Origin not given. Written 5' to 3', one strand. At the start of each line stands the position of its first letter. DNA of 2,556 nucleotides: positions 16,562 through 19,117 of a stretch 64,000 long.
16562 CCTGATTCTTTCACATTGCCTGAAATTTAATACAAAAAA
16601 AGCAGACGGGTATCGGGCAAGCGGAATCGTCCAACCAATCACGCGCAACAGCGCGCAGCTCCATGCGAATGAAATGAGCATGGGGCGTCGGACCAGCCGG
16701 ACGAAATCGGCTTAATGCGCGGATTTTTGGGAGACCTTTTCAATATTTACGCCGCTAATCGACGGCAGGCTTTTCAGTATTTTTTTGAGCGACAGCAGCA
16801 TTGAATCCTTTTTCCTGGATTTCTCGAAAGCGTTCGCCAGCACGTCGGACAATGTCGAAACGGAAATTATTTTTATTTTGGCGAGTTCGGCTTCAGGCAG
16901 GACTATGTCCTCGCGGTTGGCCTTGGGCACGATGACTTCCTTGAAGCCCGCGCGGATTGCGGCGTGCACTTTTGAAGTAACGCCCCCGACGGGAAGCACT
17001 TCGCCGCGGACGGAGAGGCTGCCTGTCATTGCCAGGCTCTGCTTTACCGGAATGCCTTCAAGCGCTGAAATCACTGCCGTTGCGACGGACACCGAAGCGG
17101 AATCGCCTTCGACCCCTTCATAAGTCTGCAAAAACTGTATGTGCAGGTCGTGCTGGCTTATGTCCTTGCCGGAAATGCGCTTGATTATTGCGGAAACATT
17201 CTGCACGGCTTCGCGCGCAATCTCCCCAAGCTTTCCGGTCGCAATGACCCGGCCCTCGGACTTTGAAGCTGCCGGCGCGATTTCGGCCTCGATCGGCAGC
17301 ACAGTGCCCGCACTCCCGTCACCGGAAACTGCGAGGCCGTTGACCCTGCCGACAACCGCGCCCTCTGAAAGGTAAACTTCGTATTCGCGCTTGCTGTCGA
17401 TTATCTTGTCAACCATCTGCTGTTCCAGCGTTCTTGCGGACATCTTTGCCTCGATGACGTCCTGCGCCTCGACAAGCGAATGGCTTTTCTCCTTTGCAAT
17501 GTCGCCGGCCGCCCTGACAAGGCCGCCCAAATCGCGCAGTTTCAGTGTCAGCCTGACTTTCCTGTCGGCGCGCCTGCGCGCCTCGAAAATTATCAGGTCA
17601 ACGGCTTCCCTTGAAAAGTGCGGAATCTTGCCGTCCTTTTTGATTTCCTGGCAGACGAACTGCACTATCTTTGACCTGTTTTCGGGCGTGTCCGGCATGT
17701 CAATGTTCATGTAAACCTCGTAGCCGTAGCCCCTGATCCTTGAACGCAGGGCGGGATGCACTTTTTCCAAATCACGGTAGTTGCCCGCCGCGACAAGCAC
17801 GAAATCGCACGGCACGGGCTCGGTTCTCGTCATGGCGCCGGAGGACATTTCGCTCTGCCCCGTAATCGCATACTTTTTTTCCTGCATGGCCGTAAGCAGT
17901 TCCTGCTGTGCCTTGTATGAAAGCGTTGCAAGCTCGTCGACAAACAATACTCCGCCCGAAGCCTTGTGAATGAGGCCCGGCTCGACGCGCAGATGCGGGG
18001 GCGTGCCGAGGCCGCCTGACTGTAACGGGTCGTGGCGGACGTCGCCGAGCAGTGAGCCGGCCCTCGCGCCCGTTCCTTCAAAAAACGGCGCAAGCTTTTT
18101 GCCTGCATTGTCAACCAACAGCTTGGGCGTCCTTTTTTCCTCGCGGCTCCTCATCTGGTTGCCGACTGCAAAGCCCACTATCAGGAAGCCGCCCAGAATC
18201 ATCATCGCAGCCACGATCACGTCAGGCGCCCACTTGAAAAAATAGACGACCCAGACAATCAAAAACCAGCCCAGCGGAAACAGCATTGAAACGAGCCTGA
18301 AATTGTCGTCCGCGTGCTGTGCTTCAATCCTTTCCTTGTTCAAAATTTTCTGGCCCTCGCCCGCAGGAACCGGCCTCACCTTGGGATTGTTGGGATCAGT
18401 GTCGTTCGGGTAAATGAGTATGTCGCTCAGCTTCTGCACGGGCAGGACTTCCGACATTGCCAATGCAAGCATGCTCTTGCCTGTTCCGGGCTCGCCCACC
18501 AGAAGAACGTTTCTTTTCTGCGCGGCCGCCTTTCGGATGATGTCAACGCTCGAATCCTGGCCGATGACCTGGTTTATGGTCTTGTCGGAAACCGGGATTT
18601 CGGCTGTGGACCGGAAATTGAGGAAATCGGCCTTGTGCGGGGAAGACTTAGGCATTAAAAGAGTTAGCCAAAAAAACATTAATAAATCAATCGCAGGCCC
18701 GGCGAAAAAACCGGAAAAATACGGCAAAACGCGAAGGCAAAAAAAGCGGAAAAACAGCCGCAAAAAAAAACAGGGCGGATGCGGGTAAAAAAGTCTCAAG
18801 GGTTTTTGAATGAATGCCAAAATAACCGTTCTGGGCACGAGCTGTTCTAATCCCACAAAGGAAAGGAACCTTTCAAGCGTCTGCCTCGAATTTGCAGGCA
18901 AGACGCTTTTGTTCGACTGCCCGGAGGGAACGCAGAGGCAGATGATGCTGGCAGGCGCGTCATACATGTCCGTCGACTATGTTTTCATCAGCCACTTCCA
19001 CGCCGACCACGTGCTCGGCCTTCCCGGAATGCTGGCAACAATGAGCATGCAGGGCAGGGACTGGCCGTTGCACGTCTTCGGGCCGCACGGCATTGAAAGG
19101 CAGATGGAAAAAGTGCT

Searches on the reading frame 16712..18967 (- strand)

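Call 10: search_protein_families(library=pfam, max_evalue=0.001, proteins=[window:16712-18967:-])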
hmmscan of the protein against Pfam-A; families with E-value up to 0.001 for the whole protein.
window:16712-18967:- (751 aa): 13 families
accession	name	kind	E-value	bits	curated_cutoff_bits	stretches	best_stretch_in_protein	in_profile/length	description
PF05362.19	Lon_C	-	1e-34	120.3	21.1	1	516-715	4-204/205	Lon protease (S16) C-terminal proteolytic domain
PF01078.27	Mg_chelatase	-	6.7e-14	52.2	20.3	1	131-181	2-52/207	Magnesium chelatase, subunit ChlI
PF00158.32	Sigma54_activat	-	2.1e-13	50.8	20.2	1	330-374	86-130/168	Sigma-54 interaction domain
PF07728.20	AAA_5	-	1.3e-11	45.1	22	1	337-410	66-138/139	AAA domain (dynein-related subfamily)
PF13541.12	ChlI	-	1.8e-09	38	27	1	578-684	16-121/121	Subunit ChlI of Mg-chelatase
PF20436.4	LonB_AAA-LID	-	2.4e-07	31.1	22.4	1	450-507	1-58/65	Archaeal LonB, AAA+ ATPase LID domain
PF00493.29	MCM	-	1e-06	28.4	23.3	0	149-178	55-84/224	MCM P-loop domain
PF00004.35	AAA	-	2.2e-06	28.6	21.2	0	154-173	1-20/131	ATPase family associated with various cellular activities (AAA)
PF14532.12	Sigma54_activ_2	-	1e-05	26.2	25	0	144-172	14-42/138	Sigma-54 interaction domain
PF13654.12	AAA_32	-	1.2e-05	25.7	21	1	303-397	13-109/133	LonB-like, AAA domain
PF20030.5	bpMoxR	-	7.2e-05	22.4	27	1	129-180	9-60/205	MoxR domain in the MoxR-vWA-beta-propeller ternary systems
PF06068.19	TIP49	-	0.00089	19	23.8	0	141-175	40-74/347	TIP49 P-loop domain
PF05496.18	RuvB_N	-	0.00095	19.4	27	0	130-176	5-58/159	Holliday junction DNA helicase RuvB P-loop domain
